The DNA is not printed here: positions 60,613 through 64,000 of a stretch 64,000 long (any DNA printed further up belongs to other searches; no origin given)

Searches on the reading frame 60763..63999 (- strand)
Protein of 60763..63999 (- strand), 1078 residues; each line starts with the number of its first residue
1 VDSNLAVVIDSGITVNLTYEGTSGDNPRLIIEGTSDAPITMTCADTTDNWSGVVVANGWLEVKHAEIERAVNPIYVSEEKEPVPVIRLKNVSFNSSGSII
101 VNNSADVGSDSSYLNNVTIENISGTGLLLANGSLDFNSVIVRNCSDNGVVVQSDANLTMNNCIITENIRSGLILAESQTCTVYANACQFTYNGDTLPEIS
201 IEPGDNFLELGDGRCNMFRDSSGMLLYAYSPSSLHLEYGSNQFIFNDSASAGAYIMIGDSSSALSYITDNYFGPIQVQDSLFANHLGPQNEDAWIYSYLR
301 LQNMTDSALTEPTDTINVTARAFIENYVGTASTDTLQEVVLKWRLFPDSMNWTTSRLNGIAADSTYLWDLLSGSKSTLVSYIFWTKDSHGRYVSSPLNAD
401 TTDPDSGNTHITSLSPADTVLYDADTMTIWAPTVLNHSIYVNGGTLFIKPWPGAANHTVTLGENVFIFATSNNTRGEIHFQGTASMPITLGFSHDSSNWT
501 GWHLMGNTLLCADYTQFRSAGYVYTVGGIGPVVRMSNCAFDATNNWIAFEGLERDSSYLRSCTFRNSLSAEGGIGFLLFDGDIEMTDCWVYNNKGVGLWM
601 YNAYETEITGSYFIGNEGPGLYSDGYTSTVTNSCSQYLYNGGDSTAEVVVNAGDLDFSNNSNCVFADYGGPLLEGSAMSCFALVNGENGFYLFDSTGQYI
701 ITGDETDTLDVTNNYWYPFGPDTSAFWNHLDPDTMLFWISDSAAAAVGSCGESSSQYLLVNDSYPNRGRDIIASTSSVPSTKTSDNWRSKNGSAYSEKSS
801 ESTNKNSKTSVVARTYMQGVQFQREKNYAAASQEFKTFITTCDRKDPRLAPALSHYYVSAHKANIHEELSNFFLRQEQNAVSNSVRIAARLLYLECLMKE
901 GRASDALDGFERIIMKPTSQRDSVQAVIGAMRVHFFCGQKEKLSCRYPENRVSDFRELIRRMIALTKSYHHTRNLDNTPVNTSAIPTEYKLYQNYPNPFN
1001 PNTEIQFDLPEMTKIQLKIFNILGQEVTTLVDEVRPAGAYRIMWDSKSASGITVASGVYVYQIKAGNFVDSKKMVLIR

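Call 84: search_protein_families(library=pfam, proteins=[window:60763-63999:-], max_evalue=0.0001)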
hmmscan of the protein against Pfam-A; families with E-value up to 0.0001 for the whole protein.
window:60763-63999:- (1078 aa): 3 families
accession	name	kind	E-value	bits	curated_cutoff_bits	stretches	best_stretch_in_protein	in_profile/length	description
PF13229.12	Beta_helix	-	6e-14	52.4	25.9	3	534-633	58-156/158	Right handed beta helix region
PF13860.13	FlgD_ig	-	4.1e-07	30.3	27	1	1005-1065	14-75/79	FlgD Ig-like domain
PF18962.6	Por_Secre_tail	-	2.3e-05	25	27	1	995-1075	2-74/75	Secretion system C-terminal sorting domain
